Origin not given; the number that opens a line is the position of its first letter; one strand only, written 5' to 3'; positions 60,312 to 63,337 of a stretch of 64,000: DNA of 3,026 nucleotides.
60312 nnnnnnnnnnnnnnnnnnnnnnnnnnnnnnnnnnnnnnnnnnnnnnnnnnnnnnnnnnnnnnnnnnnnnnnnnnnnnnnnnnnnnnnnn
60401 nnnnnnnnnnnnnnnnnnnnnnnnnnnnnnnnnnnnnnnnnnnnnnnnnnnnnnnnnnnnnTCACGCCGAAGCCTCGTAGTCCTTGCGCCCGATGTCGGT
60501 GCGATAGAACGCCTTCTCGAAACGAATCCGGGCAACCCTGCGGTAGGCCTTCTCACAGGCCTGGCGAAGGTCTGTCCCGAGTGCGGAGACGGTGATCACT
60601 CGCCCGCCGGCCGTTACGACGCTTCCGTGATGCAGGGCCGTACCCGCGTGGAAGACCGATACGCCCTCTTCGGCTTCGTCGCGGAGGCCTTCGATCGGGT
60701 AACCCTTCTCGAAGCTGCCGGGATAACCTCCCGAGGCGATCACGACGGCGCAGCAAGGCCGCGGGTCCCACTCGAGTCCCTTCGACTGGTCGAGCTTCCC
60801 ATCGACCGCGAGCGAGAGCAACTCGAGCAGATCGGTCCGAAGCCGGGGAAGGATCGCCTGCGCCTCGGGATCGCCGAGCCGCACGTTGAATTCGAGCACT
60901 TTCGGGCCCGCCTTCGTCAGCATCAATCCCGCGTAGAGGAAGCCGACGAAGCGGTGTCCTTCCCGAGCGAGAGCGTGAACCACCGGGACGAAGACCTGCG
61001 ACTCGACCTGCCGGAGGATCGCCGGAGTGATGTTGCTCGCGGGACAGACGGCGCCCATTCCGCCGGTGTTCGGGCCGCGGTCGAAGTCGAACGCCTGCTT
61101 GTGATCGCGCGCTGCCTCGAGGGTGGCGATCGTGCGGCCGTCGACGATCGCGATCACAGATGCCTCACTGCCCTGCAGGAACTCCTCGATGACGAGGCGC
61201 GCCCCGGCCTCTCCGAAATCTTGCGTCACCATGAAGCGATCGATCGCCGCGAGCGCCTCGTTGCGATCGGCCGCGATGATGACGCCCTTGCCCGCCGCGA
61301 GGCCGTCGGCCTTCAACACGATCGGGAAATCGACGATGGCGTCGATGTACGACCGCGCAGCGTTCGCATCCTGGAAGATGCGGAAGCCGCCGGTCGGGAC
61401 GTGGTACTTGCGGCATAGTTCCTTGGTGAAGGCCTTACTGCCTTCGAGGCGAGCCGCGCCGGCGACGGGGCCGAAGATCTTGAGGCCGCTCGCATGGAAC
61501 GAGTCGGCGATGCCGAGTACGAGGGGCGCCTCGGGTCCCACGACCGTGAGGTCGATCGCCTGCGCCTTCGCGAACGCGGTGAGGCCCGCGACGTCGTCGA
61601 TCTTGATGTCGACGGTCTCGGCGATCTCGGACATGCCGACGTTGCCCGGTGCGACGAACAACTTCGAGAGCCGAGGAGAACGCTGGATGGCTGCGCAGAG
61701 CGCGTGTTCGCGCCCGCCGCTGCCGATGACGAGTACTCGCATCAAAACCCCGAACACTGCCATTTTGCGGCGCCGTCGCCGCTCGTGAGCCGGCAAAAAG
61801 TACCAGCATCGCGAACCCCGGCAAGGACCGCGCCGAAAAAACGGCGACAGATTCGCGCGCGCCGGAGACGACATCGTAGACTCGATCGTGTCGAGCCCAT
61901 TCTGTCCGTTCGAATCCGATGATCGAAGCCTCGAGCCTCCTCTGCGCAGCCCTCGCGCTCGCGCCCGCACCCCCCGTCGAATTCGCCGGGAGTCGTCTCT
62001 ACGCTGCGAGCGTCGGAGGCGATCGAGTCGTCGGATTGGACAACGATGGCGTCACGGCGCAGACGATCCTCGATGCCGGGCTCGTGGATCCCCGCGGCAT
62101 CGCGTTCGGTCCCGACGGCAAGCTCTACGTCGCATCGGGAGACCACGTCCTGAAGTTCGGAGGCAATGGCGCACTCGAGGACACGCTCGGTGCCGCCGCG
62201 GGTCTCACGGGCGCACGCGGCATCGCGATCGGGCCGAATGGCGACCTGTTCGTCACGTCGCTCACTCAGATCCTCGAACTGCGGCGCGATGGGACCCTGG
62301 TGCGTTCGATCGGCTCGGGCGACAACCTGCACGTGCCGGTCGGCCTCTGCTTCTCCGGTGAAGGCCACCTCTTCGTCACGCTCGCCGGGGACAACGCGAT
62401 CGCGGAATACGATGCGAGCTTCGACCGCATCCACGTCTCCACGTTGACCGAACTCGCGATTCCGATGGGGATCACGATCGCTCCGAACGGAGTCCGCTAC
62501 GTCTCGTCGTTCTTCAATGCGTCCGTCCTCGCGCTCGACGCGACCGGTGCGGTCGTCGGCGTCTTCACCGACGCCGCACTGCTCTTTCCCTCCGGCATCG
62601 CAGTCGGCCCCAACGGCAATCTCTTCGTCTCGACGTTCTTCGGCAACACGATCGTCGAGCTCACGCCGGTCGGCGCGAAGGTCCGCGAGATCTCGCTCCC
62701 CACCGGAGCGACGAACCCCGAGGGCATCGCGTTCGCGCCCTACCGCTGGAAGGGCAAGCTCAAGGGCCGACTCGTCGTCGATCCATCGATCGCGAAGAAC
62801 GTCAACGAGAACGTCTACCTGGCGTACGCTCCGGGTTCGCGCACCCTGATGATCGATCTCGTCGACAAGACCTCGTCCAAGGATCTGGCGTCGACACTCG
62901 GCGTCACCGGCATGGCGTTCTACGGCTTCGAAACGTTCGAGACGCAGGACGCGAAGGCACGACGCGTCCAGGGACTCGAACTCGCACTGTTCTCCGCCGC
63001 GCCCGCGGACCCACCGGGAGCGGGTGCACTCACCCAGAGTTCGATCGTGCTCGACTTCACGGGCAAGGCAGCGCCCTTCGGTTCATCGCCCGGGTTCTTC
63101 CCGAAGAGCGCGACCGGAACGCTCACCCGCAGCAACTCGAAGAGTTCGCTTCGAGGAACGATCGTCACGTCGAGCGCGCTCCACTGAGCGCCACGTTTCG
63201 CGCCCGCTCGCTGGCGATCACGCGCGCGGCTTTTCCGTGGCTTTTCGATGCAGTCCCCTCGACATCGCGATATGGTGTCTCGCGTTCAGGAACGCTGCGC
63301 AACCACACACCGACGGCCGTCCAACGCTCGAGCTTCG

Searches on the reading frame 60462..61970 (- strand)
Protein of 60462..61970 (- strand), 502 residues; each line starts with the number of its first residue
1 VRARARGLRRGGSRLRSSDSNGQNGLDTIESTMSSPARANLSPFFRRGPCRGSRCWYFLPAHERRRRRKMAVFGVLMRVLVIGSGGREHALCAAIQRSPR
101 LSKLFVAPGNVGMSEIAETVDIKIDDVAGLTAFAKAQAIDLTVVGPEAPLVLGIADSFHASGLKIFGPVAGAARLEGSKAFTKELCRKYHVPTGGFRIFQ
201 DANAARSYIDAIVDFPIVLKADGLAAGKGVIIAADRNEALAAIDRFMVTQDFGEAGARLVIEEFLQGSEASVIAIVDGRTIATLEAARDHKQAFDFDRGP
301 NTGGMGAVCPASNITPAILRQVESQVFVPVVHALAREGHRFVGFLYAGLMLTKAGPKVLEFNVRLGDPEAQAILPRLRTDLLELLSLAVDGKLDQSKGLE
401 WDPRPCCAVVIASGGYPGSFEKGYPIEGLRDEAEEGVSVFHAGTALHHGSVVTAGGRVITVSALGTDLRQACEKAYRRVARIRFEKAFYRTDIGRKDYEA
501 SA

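Call 42: search_protein_families(library=ncbifam, proteins=[window:60462-61970:-], max_evalue=0.0001)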
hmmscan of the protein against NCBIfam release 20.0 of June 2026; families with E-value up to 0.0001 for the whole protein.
window:60462-61970:- (502 aa): 11 families
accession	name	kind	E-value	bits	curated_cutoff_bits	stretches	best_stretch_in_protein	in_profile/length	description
TIGR00877.1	purD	equivalog_domain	6.9e-154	512.7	288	1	77-497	1-423/425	phosphoribosylamine--glycine ligase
NF002378.0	PRK01372.1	subfamily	4.8e-07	28.8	243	1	178-362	100-268/305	D-alanine--D-alanine ligase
TIGR00768.1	rimK_fam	subfamily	3.8e-06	26.5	143.4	1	178-293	87-200/276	RimK family alpha-L-glutamate ligase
NF010623.0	PRK14016.1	subfamily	8.4e-06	24.2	877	1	176-284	212-313/871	cyanophycin synthetase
NF053643.1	Ddl_archaea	equivalog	1e-05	24.7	500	1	172-273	100-188/367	putative pseudomurein biosynthesis ATP-grasp protein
TIGR00514.1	accC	equivalog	1.1e-05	24.5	626.5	1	155-266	92-204/449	acetyl-CoA carboxylase biotin carboxylase subunit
TIGR02068.2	cya_phycin_syn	equivalog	2.2e-05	22.7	850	1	177-283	212-311/862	cyanophycin synthetase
TIGR01369.1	CPSaseII_lrg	equivalog_domain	3e-05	21.8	1027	1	143-364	634-840/1052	carbamoyl-phosphate synthase (glutamine-hydrolyzing) large subunit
TIGR01205.1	D_ala_D_alaTIGR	subfamily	3.8e-05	22.8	245.65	1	161-340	89-266/318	D-alanine--D-alanine ligase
NF009471.0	PRK12833.1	equivalog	5.6e-05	21.9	686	1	155-255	95-198/467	acetyl-CoA carboxylase biotin carboxylase subunit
NF006367.0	PRK08591.1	subfamily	7.9e-05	21.5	597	0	155-245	92-183/451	acetyl-CoA carboxylase biotin carboxylase subunit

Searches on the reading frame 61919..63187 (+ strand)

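Call 42: search_protein_families(library=ncbifam, proteins=[window:61919-63187:+], max_evalue=0.0001)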
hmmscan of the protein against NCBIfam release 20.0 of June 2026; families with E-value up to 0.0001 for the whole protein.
window:61919-63187:+ (422 aa): 4 families
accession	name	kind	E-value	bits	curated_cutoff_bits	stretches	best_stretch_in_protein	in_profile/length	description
NF033206.1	ScyE_fam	subfamily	8.6e-16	58.4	80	0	92-157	248-321/333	ScyD/ScyE family protein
NF035926.1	scyF_NHL_VPEP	equivalog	4.2e-10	39.3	350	0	56-114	152-217/376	scytonemin biosynthesis PEP-CTERM protein ScyF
NF000096.1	stregra_B_VgbB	exception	1.1e-07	31.3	600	1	97-273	99-275/295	streptogramin B lyase Vgb(B)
NF000022.1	stregra_B_VgbA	exception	6.8e-06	25.4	600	0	141-270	18-146/299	streptogramin B lyase Vgb(A)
